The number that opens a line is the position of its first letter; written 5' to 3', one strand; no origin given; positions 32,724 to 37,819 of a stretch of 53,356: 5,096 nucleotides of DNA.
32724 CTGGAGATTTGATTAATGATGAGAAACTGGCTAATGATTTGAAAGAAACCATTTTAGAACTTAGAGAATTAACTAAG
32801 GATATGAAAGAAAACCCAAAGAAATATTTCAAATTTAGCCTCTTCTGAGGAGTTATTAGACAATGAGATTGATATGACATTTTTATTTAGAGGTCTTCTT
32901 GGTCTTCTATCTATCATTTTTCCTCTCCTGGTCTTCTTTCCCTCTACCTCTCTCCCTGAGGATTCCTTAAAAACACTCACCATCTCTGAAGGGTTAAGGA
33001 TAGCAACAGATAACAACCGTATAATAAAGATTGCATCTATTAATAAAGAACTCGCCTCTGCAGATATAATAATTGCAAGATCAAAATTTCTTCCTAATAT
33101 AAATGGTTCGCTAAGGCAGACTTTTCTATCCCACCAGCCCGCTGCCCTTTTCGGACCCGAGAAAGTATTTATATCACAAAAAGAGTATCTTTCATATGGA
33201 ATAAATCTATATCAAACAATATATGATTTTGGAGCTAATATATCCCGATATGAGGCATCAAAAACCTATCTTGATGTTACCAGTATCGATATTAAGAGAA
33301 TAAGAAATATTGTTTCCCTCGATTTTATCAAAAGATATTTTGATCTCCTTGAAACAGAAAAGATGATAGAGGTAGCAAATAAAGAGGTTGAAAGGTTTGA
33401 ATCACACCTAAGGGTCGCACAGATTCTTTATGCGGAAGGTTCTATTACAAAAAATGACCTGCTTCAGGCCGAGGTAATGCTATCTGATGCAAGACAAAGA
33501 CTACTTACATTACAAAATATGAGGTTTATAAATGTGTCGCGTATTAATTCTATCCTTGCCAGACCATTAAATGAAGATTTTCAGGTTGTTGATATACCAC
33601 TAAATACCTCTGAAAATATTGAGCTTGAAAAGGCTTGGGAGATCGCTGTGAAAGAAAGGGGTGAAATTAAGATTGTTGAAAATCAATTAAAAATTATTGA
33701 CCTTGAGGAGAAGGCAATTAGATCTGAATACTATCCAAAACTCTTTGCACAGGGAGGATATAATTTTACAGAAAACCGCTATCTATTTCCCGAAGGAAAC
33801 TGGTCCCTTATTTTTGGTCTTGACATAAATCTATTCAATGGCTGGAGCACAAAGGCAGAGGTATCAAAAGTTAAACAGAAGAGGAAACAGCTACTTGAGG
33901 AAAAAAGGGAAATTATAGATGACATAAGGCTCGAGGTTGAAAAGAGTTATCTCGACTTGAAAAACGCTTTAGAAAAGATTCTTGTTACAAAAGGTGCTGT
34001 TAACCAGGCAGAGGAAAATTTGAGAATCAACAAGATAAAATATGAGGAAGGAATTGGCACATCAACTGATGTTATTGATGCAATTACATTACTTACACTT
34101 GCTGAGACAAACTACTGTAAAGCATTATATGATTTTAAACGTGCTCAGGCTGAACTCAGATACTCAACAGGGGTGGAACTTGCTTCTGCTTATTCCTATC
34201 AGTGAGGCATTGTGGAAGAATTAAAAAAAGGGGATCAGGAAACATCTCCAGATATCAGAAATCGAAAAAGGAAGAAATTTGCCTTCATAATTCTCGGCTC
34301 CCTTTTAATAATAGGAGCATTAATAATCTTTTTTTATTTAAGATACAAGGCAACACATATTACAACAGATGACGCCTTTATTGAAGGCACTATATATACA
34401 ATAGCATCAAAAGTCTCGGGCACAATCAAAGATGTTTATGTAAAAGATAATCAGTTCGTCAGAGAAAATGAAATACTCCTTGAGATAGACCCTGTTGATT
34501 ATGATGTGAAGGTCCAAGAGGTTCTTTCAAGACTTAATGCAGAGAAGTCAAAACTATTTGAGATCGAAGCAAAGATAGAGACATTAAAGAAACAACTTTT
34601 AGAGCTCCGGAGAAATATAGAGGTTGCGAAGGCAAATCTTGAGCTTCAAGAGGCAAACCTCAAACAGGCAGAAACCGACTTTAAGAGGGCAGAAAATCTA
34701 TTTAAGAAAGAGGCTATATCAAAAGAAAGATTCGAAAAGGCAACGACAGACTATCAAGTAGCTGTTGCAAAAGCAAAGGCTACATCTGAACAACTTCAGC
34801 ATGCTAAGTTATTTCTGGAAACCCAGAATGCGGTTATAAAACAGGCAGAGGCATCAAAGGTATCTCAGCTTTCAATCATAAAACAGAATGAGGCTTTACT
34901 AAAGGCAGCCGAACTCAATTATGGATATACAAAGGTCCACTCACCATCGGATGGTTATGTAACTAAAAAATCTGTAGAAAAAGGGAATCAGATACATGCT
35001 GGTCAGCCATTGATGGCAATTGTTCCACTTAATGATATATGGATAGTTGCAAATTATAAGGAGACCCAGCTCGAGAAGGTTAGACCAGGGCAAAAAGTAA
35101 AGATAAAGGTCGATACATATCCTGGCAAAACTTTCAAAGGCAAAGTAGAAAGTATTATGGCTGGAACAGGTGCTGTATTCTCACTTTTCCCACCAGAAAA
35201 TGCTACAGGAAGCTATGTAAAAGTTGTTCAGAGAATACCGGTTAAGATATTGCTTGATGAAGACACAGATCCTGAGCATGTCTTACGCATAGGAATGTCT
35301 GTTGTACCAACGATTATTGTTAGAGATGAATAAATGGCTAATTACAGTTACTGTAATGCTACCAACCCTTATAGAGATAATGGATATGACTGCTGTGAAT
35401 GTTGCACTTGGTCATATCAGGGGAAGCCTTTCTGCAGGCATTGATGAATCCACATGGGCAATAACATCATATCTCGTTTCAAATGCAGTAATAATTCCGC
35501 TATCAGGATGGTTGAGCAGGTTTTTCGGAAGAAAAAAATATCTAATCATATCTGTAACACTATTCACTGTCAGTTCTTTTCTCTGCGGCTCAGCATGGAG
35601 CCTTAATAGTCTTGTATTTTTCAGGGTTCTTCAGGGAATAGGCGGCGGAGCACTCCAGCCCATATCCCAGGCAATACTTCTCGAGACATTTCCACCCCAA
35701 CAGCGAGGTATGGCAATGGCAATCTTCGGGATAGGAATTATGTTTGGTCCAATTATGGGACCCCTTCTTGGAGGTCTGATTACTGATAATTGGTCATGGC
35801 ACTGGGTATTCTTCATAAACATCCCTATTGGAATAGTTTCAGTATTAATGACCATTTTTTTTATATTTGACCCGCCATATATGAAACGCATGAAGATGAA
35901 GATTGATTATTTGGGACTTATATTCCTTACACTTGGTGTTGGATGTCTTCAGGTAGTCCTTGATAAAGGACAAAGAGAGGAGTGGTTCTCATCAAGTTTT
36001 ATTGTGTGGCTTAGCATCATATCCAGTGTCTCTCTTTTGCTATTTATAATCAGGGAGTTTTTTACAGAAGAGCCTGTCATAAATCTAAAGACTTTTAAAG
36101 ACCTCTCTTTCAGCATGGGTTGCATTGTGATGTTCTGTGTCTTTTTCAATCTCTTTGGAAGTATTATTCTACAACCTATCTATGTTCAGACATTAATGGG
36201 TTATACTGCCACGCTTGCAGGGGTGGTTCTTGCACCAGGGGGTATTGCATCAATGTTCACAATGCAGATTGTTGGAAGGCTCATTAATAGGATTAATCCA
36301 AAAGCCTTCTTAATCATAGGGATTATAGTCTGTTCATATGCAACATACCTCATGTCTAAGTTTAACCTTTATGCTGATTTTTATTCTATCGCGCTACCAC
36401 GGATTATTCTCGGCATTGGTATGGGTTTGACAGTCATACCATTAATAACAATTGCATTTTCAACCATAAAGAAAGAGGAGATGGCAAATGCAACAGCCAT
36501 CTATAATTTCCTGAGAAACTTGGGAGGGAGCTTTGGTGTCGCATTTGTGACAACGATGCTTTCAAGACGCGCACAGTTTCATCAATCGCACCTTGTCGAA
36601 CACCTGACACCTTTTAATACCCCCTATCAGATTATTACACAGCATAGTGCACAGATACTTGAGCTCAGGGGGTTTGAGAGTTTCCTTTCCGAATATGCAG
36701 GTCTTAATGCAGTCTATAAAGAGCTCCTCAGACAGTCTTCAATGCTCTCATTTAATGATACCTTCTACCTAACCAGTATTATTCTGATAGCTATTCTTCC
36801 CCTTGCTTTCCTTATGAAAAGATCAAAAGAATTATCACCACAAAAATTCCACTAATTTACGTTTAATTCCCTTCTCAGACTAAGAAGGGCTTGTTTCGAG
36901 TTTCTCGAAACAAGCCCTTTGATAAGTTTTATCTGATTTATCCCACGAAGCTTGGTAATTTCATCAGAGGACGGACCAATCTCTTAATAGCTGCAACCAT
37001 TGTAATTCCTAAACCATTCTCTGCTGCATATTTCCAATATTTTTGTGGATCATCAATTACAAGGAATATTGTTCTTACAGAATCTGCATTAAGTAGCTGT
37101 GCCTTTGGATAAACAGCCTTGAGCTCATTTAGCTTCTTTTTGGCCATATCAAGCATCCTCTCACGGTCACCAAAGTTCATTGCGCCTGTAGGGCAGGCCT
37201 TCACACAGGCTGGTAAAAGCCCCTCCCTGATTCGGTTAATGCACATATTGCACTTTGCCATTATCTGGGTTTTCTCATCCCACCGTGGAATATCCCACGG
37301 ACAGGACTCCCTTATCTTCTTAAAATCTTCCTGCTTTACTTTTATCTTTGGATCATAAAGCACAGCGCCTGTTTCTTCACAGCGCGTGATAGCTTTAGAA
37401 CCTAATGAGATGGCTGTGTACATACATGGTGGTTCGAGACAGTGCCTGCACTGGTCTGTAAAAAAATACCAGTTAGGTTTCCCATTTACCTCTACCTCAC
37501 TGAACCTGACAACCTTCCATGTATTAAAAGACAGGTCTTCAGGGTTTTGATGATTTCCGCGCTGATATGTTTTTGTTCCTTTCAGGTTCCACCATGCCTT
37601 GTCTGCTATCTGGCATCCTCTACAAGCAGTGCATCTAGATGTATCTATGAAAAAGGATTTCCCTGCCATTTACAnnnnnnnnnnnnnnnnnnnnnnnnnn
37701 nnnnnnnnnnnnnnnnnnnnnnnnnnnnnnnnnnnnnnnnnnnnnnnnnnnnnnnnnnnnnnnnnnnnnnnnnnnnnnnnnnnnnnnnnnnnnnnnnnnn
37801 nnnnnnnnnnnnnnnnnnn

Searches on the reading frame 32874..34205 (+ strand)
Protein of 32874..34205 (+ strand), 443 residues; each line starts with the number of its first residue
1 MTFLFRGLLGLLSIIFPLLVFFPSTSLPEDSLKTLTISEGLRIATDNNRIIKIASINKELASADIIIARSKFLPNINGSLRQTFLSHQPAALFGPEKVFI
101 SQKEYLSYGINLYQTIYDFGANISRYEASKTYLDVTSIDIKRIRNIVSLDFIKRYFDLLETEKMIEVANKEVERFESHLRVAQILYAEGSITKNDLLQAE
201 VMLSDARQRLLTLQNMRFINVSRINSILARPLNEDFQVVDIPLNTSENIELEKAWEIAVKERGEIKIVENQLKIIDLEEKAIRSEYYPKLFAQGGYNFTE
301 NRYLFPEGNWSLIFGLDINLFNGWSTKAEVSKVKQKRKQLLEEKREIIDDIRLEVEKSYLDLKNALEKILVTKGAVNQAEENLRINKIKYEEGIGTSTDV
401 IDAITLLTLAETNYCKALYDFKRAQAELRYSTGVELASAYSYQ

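Call 63: search_protein_families(library=ncbifam, proteins=[window:32874-34205:+], max_evalue=1e-10)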
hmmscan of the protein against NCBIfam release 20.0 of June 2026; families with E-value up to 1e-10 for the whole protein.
window:32874-34205:+ (443 aa): 3 families
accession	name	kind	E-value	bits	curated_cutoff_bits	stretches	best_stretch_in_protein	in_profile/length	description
TIGR01844.1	type_I_sec_TolC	subfamily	3.2e-35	121.9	225.15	1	35-434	3-399/414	TolC family outer membrane protein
TIGR01845.1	outer_NodT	subfamily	8.2e-18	64.5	210.05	1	44-428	66-453/460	efflux transporter outer membrane subunit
NF052390.1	efflux_OMP_AbuO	equivalog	9.6e-13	47.6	700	1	125-432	118-430/447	multidrug efflux outer membrane protein AbuO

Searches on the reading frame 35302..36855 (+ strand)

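Call 63: search_protein_families(library=ncbifam, proteins=[window:35302-36855:+], max_evalue=1e-10)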
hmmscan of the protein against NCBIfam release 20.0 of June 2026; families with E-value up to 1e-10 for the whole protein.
window:35302-36855:+ (517 aa): 41 families (the best 25 are shown)
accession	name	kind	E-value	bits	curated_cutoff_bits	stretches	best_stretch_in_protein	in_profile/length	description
TIGR00711.1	efflux_EmrB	subfamily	1.1e-143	479.6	230.2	1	14-502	3-482/485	DHA2 family efflux MFS transporter permease subunit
NF000391.1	EmrB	exception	9.6e-112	374.2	925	1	10-506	8-496/501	multidrug efflux MFS transporter permease subunit EmrB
NF000060.1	MFS_efflux_LmrB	exception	5.5e-56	190.4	800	1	14-422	18-425/479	lincomycin efflux MFS transporter Lmr(B)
NF007799.0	PRK10504.1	subfamily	5e-49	167.5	426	1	18-427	15-420/471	multidrug transporter subunit MdtD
NF000009.1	tet_MFS_Tcr3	exception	3.8e-43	147.8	1000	1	18-420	36-442/512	tetracycline efflux MFS transporter Tcr3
NF000095.1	tet_MFS_OtrB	exception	7e-43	147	999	1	18-420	31-437/563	oxytetracycline resistance efflux MFS transporter OtrB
NF000025.1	MFS_efflux_tcmA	exception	1.5e-40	139.5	999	1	12-423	25-434/538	tetracenomycin C efflux MFS transporter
NF000089.1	qac_MFS_AB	exception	4.6e-36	124.7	900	1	10-421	16-426/514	QacA/B family quaternary ammonium compound efflux MFS transporter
NF000218.1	FexA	exception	6.9e-36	123.9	900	1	14-424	22-433/475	chloramphenicol/florfenicol efflux MFS transporter FexA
NF011571.1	PRK14995.1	subfamily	5.8e-34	117.7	701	1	10-452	3-437/493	SmvA family efflux MFS transporter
NF040856.1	FexB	exception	1.3e-32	113.2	950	1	18-429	19-429/469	chloramphenicol/florfenicol efflux MFS transporter FexB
NF040895.2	MFS_effux_SdrM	equivalog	8e-32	110.9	550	1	13-434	6-418/441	multidrug efflux MFS transporter SdrM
NF000031.1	MFS_efflux_LmrA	exception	4.2e-28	98.3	850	1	11-418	29-435/484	lincomycin efflux MFS transporter Lmr(A)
TIGR00880.1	2_A_01_02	superfamily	1.8e-26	92.9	131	1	51-188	1-138/141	multidrug resistance protein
NF033896.2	MFS_LfrA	equivalog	1.8e-24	86.2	825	1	11-421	18-425/504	efflux MFS transporter LfrA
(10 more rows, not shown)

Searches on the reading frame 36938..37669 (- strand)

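Call 80: search_protein_families(library=ncbifam, proteins=[window:36938-37669:-], max_evalue=1e-8)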
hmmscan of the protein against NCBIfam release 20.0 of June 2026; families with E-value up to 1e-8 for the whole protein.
window:36938-37669:- (243 aa): 8 families
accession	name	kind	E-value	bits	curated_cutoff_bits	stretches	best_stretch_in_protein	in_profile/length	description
TIGR01582.1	FDH-beta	equivalog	4.1e-37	127.8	334.7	1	7-198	25-212/283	formate dehydrogenase subunit beta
NF008134.0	PRK10882.1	equivalog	8.3e-28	97.4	263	1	7-197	42-239/329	hydrogenase 2 operon protein HybA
NF045715.1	sulf_resp_HmcB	equivalog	1.1e-27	97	420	1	6-223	39-251/307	sulfate respiration complex iron-sulfur protein HmcB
TIGR02951.1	DMSO_dmsB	equivalog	2.6e-24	86.1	214.1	1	5-170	3-154/161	DMSO/selenate family reductase complex B subunit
NF042979.1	EthbenzDh_ebdB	equivalog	1.5e-13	50.3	740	1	64-185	143-258/354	ethylbenzene dehydrogenase subunit beta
TIGR03478.1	DMSO_red_II_bet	subfamily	3.7e-13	49.1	480.7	1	65-171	120-222/321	DMSO reductase family type II enzyme, iron-sulfur subunit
TIGR03149.1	cyt_nit_nrfC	equivalog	5.7e-13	48.7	377.6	1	63-188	83-202/225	cytochrome c nitrite reductase Fe-S protein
NF011569.0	PRK14993.1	equivalog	6.5e-13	48.7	416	1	7-188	47-211/244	tetrathionate reductase subunit TtrB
